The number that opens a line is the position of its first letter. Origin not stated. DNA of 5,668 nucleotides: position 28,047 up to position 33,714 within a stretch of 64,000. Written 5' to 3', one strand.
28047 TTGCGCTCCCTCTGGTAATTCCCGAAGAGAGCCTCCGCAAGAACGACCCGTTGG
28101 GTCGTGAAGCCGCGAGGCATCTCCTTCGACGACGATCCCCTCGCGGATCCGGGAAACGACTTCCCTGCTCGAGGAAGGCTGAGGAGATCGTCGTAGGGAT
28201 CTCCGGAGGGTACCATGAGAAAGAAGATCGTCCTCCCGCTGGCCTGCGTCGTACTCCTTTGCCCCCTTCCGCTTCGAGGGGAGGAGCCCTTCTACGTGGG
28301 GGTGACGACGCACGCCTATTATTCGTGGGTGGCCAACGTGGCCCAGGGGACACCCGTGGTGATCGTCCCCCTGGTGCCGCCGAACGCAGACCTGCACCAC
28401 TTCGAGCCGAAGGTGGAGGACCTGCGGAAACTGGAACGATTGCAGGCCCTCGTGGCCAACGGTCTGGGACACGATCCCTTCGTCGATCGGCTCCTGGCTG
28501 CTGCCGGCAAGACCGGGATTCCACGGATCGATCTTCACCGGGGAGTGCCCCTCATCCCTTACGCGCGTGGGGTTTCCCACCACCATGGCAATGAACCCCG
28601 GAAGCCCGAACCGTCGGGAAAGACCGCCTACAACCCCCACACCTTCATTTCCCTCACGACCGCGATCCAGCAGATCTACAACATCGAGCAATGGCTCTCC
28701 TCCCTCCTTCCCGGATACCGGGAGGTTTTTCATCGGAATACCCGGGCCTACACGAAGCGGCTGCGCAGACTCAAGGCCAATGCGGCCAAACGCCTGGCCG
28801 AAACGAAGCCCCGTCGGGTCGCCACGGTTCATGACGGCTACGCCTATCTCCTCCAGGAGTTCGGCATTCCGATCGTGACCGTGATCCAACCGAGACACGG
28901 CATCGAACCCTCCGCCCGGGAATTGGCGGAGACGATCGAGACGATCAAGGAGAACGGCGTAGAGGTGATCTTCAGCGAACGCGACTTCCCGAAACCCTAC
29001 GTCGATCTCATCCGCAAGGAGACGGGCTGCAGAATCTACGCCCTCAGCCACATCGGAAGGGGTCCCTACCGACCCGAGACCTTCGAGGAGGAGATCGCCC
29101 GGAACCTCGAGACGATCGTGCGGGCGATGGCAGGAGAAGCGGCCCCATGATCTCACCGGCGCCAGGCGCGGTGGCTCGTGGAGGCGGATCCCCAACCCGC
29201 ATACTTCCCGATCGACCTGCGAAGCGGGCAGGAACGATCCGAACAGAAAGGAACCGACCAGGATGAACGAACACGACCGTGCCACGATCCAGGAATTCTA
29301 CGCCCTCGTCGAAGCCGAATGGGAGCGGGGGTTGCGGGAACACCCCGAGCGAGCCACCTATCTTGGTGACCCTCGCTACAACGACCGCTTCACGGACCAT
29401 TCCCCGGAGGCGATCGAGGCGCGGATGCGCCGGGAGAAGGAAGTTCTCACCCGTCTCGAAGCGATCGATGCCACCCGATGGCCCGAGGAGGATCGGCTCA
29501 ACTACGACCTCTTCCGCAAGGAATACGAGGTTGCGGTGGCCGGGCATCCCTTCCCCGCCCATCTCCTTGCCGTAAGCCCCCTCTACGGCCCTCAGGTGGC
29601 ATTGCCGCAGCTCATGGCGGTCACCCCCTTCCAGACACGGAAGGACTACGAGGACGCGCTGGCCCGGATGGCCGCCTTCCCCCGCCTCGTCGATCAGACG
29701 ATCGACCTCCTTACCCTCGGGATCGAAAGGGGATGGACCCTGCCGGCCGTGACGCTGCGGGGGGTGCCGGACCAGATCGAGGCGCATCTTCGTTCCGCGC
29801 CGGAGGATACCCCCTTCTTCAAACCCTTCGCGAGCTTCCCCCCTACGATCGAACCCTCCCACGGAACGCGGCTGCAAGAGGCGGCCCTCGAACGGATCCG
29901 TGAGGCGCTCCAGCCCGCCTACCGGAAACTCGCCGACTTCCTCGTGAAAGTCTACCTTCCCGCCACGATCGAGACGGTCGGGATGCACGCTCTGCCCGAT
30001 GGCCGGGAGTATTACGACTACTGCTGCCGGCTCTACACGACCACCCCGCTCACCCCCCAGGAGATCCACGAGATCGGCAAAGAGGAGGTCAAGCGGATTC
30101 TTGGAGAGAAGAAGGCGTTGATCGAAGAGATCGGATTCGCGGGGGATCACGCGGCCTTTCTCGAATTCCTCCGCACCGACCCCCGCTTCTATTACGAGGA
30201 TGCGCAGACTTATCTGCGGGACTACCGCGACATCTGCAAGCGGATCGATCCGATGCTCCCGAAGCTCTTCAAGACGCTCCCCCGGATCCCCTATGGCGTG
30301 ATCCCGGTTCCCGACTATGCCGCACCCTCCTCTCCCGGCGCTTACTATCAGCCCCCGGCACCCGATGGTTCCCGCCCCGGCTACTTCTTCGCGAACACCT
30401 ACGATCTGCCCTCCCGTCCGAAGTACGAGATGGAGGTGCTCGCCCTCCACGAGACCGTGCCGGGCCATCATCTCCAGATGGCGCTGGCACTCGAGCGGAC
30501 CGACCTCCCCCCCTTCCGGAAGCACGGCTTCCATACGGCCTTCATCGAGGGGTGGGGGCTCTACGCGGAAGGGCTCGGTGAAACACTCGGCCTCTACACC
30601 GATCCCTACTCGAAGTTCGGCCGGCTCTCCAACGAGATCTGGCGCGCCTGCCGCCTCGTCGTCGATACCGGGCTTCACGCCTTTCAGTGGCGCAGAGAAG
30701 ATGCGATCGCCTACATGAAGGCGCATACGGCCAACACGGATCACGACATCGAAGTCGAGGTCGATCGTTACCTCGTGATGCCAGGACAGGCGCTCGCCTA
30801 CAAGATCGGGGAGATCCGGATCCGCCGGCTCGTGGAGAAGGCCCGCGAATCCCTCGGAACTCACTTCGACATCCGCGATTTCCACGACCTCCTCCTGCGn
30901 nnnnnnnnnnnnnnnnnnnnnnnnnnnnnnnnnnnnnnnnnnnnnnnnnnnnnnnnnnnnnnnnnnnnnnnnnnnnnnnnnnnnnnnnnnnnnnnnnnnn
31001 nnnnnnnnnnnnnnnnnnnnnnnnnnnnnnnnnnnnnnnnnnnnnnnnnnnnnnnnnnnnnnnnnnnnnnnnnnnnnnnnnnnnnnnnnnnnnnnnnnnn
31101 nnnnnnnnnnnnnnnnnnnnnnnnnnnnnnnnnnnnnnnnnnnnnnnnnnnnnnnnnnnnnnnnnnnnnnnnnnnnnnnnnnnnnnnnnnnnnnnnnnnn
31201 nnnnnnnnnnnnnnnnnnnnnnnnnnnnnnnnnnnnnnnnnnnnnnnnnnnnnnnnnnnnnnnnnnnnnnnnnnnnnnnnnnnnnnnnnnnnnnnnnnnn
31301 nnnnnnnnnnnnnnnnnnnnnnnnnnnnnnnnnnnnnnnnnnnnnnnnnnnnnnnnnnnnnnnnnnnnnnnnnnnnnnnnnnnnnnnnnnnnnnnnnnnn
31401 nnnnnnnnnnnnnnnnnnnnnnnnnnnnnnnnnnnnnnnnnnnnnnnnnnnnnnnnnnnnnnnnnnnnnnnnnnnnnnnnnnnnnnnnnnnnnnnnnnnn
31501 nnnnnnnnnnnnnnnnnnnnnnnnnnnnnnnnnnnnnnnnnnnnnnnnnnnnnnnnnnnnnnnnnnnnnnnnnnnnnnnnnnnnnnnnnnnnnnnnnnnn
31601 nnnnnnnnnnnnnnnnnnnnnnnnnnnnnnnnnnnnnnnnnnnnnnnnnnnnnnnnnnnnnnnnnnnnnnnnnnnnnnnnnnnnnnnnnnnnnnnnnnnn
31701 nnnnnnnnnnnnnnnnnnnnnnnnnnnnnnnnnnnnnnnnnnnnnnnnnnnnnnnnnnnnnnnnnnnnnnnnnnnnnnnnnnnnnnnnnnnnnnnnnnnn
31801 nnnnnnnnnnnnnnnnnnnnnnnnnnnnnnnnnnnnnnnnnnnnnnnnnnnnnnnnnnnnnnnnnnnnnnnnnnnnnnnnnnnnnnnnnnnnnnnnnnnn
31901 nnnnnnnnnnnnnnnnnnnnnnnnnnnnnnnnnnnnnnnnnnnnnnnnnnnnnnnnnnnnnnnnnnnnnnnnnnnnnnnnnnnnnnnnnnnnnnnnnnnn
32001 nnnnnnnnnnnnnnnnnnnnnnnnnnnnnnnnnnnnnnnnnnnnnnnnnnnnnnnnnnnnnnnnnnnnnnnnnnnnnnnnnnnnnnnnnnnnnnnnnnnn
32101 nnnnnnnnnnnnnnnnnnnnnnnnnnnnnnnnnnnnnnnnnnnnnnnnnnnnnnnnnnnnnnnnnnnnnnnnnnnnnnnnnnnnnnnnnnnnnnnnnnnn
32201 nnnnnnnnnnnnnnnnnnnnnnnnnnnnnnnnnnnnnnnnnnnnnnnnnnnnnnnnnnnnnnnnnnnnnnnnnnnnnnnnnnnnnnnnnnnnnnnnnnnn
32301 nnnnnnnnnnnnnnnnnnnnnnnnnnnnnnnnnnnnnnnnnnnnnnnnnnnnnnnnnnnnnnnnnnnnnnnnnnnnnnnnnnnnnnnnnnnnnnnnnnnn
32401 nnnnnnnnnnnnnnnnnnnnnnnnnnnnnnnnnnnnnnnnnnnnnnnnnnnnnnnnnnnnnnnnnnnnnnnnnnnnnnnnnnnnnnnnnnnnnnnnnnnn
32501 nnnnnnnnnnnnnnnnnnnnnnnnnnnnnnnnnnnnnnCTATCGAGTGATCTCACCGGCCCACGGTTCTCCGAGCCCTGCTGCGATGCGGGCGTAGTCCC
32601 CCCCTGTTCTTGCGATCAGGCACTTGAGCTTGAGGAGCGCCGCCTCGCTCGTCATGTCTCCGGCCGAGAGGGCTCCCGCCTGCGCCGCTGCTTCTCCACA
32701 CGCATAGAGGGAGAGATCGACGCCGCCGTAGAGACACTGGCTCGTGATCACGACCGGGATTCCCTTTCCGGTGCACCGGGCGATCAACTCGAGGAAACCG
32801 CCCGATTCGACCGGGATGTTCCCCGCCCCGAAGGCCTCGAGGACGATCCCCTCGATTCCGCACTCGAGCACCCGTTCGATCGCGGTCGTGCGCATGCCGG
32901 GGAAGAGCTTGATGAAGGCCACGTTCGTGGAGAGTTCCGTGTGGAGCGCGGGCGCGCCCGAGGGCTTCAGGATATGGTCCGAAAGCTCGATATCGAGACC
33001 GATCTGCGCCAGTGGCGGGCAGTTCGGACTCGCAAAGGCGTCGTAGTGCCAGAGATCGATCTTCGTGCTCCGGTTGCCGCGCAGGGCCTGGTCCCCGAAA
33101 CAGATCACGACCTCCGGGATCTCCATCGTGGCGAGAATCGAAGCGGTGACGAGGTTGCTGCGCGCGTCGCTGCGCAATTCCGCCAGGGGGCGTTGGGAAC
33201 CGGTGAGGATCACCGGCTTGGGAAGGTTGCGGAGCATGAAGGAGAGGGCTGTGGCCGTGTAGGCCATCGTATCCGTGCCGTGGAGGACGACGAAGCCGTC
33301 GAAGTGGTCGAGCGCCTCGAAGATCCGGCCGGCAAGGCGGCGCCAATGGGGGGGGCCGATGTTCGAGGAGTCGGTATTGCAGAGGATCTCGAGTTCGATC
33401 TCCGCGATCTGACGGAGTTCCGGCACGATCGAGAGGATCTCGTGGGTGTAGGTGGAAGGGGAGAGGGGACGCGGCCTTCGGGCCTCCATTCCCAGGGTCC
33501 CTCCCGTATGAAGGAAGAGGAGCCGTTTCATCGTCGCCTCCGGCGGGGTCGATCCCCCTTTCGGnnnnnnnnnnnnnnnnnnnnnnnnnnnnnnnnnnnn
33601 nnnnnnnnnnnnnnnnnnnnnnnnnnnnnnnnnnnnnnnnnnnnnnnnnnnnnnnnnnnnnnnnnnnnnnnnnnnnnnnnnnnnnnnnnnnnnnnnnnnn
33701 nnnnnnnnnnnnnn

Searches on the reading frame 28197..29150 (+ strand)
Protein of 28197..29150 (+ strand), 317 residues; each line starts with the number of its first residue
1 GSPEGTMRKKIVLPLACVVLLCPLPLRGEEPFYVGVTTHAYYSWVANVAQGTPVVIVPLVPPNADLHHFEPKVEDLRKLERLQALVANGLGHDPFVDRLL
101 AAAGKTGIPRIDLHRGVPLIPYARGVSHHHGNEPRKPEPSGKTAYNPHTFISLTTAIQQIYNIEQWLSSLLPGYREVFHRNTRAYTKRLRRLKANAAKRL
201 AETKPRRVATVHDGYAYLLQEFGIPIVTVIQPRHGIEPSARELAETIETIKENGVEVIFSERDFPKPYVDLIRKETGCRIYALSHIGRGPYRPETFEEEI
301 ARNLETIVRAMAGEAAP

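Call 23: search_protein_families(library=pfam, proteins=[window:28197-29150:+], max_evalue=0.001)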
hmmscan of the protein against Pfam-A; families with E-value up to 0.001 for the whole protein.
window:28197-29150:+ (317 aa): 1 family
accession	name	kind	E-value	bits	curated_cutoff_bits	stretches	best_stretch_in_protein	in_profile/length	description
PF01297.22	ZnuA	-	3.3e-50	171.5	29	1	34-310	1-263/263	Zinc-uptake complex component A periplasmic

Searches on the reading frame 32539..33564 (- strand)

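Call 23: search_protein_families(library=pfam, proteins=[window:32539-33564:-], max_evalue=0.001)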
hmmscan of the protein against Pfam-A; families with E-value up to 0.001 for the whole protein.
window:32539-33564:- (341 aa): 2 families
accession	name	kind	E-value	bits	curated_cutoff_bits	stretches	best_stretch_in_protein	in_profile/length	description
PF00710.25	Asparaginase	-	6.1e-61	205.8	22.5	1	14-196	1-189/193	Asparaginase, N-terminal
PF17763.6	Asparaginase_C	-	3.1e-29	101.7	34.6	1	214-325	1-108/114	Glutaminase/Asparaginase C-terminal domain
